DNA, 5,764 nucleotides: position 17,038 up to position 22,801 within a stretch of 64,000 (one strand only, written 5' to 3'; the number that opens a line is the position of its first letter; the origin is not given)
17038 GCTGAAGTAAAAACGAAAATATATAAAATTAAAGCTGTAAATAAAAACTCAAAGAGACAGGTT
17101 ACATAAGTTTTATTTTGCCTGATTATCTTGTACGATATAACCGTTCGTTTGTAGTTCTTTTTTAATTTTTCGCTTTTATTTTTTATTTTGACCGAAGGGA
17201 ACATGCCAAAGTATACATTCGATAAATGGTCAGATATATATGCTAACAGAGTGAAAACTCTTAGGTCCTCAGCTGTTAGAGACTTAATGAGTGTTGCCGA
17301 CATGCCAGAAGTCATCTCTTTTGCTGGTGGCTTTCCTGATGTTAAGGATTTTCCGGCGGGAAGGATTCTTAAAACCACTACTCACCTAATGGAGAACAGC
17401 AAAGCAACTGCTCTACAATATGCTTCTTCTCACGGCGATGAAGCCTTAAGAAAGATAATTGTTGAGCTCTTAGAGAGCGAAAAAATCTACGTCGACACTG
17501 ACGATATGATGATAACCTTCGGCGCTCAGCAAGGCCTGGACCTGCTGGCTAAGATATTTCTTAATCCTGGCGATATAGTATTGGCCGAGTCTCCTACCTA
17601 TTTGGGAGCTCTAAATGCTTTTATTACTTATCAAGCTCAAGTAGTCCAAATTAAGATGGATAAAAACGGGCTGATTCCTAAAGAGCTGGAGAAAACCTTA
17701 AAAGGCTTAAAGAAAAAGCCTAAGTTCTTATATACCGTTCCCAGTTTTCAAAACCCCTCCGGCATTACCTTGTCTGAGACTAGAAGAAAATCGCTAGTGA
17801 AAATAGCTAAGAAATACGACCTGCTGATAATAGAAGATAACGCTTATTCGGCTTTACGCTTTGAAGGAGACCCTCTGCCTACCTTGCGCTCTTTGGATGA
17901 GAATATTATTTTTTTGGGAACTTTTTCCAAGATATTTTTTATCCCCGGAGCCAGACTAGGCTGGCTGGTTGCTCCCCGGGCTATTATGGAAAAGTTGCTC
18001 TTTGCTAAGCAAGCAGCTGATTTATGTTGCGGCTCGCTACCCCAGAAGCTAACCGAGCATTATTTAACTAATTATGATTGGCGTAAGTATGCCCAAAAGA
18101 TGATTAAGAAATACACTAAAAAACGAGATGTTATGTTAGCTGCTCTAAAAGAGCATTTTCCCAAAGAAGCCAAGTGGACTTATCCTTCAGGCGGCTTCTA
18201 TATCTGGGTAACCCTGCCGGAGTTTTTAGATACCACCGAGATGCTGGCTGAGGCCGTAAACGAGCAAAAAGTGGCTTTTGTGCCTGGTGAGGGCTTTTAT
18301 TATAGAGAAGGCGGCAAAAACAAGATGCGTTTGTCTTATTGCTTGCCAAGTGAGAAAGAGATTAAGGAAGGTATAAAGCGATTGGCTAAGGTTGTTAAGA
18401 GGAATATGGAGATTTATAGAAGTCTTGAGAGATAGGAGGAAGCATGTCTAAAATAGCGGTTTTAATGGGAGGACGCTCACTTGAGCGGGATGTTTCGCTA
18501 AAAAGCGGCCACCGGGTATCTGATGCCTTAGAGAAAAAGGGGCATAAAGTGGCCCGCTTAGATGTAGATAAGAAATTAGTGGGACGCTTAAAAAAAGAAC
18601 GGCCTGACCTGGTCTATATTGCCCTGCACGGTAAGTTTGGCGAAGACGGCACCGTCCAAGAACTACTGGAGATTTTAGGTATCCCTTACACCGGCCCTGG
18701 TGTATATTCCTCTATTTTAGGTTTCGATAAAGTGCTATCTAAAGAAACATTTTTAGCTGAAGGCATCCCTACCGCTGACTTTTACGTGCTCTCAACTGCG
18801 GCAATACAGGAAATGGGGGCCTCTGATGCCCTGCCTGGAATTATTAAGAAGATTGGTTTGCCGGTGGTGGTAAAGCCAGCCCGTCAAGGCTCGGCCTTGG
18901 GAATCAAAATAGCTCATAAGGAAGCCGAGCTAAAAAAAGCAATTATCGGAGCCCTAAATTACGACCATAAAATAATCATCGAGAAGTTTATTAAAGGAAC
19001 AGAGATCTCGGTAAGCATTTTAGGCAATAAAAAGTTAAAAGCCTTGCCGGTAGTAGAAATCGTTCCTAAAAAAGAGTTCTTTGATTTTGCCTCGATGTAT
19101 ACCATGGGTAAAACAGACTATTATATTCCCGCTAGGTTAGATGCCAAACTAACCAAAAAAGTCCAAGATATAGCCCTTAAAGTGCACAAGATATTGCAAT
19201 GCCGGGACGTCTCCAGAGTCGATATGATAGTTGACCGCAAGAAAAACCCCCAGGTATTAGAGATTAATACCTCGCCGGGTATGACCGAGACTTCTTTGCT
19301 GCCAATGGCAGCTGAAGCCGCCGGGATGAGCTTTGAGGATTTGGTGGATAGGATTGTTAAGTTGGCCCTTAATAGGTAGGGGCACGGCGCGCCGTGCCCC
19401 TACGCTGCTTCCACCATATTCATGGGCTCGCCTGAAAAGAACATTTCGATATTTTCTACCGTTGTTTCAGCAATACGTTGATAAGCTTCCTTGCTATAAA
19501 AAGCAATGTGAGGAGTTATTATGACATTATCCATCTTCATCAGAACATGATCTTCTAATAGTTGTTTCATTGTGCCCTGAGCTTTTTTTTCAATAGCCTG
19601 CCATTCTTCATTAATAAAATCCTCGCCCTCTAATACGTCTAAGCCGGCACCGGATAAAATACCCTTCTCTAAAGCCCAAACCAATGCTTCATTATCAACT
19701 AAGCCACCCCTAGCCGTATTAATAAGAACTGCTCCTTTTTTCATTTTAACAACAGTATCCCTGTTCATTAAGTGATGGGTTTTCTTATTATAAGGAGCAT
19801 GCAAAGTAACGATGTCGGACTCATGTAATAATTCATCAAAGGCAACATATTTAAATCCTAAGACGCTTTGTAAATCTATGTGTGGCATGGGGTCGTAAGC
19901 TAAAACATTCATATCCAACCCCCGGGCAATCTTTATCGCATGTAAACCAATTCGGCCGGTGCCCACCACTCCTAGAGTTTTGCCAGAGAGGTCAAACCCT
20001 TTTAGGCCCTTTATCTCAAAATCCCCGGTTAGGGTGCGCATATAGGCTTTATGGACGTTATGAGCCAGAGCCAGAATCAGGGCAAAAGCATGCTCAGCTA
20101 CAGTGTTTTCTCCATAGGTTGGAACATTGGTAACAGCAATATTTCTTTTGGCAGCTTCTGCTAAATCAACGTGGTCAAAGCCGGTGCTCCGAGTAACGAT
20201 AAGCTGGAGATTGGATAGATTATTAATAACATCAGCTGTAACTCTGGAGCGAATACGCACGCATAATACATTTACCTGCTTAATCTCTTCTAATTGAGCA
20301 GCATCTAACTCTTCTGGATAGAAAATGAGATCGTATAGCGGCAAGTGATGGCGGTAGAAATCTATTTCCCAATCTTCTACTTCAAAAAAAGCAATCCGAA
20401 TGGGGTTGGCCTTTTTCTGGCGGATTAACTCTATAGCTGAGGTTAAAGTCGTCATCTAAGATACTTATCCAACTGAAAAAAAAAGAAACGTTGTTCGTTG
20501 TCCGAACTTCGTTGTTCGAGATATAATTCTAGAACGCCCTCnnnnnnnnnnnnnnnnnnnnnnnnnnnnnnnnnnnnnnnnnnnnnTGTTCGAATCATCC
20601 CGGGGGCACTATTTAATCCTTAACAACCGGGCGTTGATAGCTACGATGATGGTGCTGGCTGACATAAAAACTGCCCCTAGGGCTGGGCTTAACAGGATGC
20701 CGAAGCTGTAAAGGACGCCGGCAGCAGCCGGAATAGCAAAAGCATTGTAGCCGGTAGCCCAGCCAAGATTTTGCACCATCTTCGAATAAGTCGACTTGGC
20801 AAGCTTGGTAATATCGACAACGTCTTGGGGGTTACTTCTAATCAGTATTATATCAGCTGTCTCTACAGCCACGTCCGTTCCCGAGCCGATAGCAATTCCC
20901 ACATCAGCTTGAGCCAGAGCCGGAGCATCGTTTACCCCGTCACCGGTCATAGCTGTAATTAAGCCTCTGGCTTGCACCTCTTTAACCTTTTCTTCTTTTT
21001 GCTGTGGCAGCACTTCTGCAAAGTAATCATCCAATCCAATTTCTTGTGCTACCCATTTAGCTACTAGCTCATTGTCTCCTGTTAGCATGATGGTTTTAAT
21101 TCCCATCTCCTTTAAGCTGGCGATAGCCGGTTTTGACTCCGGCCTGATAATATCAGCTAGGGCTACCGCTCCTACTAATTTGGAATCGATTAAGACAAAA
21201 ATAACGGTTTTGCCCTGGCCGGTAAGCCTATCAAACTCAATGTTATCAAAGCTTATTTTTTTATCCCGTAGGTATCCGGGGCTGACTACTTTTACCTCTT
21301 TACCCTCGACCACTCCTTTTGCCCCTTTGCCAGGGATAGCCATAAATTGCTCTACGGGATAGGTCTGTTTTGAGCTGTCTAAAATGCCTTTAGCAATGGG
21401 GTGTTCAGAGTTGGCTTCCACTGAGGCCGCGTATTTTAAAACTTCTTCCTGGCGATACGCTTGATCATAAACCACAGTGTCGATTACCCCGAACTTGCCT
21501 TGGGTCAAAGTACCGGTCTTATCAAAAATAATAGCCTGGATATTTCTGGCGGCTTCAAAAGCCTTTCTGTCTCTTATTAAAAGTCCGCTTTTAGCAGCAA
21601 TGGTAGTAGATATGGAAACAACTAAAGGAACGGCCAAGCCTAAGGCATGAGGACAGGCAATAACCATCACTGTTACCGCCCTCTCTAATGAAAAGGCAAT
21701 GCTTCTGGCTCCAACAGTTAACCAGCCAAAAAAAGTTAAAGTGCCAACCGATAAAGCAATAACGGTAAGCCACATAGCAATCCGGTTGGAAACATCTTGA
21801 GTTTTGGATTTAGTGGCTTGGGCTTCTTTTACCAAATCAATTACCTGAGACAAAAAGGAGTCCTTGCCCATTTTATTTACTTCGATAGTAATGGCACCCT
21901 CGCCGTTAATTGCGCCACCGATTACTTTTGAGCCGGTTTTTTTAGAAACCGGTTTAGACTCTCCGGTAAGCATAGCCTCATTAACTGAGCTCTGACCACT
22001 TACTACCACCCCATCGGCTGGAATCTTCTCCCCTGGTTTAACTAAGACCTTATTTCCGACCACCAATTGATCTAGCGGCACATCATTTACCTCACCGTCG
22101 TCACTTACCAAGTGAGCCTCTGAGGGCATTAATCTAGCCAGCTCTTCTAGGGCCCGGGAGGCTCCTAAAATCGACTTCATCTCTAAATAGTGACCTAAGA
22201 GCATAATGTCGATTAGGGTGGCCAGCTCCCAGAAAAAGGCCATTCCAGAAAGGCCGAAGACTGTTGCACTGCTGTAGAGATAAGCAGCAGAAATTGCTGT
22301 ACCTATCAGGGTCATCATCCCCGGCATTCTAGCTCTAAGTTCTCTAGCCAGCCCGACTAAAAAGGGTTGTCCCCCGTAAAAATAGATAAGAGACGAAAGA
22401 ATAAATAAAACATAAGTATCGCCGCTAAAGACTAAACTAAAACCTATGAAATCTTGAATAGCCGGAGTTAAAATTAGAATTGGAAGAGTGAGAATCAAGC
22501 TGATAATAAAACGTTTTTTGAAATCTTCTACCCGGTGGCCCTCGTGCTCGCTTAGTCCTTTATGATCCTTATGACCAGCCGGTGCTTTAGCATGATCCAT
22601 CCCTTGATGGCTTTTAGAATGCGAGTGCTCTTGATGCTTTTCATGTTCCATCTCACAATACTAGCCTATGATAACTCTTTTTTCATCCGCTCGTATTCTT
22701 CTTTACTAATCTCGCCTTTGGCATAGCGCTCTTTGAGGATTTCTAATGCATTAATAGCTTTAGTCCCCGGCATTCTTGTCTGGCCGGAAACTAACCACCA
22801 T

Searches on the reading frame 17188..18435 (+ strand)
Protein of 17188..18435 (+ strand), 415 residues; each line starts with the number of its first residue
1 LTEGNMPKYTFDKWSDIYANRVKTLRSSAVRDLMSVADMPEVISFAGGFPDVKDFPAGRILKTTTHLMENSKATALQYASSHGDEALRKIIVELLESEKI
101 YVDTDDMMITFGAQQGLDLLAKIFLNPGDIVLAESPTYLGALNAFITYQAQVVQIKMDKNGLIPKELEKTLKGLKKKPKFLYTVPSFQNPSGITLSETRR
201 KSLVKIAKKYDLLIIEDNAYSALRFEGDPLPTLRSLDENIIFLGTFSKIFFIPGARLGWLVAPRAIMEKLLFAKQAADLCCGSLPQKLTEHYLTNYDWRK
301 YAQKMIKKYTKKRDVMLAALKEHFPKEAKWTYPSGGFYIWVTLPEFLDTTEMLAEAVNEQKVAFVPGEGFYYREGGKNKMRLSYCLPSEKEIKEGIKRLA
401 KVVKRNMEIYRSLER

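Call 76: search_protein_families(library=pfam, proteins=[window:17188-18435:+], max_evalue=0.0001)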
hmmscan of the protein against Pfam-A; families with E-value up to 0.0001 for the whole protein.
window:17188-18435:+ (415 aa): 2 families
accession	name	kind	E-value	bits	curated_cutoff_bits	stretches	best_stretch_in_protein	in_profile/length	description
PF00155.27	Aminotran_1_2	-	1.5e-37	130.1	19.7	1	59-399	21-361/361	Aminotransferase class I and II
PF12897.13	Asp_aminotransf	-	2.3e-08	33.7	27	1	151-410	147-416/421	Aspartate amino-transferase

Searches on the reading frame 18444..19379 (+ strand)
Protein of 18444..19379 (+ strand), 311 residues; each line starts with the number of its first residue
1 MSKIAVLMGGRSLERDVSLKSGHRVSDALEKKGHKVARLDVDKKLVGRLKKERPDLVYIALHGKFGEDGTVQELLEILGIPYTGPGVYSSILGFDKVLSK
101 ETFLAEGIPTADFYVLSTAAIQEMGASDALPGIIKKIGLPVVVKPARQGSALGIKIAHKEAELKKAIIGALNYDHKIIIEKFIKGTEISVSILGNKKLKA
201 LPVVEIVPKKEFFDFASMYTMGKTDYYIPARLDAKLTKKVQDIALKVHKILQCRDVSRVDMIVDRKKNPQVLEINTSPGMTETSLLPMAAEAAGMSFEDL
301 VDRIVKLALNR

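Call 76: search_protein_families(library=pfam, proteins=[window:18444-19379:+], max_evalue=0.0001)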
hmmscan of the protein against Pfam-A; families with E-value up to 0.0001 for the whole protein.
window:18444-19379:+ (311 aa): 10 families
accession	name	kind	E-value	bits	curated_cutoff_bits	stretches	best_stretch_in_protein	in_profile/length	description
PF07478.18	Dala_Dala_lig_C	-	3.4e-62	210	24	1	106-305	5-203/204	D-ala D-ala ligase C-terminus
PF01820.27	Dala_Dala_lig_N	-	5e-22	79.1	34.6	2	50-85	86-121/121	D-ala D-ala ligase N-terminus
PF02786.22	CPSase_L_D2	-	1.2e-09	38.5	19.8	1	129-307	29-202/211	Carbamoyl-phosphate synthase L chain, ATP binding domain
PF08443.16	RimK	-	2.7e-09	37.3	21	1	128-283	28-172/188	RimK-like ATP-grasp domain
PF13535.11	ATP-grasp_4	-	5.4e-09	36.3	27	1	138-276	2-150/160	ATP-grasp domain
PF02222.28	ATP-grasp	-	2.7e-08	34.1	27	1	108-263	8-149/179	ATP-grasp domain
PF02655.19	ATP-grasp_3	-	3.1e-08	34.3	23.2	1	137-276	30-155/160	ATP-grasp domain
PF01071.24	GARS_A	-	1.1e-06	29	27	1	96-205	3-112/194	Phosphoribosylglycinamide synthetase, ATP-grasp (A) domain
PF03133.20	TTL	-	2.4e-06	27.4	20.1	1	239-284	220-265/292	Tubulin-tyrosine ligase family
PF14397.11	ATPgrasp_ST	-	4.4e-05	23.3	31.4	0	239-282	217-260/278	Sugar-transfer associated ATP-grasp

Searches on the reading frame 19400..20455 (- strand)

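Call 76: search_protein_families(library=pfam, proteins=[window:19400-20455:-], max_evalue=0.0001)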
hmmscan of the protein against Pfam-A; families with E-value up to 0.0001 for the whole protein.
window:19400-20455:- (351 aa): 3 families
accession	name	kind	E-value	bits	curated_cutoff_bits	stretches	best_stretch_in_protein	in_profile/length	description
PF02826.25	2-Hacid_dh_C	-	3.8e-55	186.5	25.1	1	124-318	1-178/178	D-isomer specific 2-hydroxyacid dehydrogenase, NAD binding domain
PF00389.36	2-Hacid_dh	-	2.7e-32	111.7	24.6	1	28-346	9-130/134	D-isomer specific 2-hydroxyacid dehydrogenase, catalytic domain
PF01262.27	AlaDh_PNT_C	-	3.7e-07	30.2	23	1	163-253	33-136/214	Alanine dehydrogenase/PNT, C-terminal domain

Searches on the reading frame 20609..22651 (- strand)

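Call 76: search_protein_families(library=pfam, proteins=[window:20609-22651:-], max_evalue=0.0001)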
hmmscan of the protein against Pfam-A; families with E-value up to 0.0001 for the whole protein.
window:20609-22651:- (680 aa): 4 families
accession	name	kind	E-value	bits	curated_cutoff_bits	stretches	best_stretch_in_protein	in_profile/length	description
PF00122.25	E1-E2_ATPase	-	1.4e-55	188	28.1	1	174-354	2-180/181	E1-E2 ATPase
PF00702.32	Hydrolase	-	9.6e-36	124.4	26.4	1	371-583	1-191/191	haloacid dehalogenase-like hydrolase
PF12710.13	HAD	-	2.1e-05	25.5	27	1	495-579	79-188/189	haloacid dehalogenase-like hydrolase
PF08282.18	Hydrolase_3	-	6e-05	23.3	20.9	0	566-610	206-249/255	haloacid dehalogenase-like hydrolase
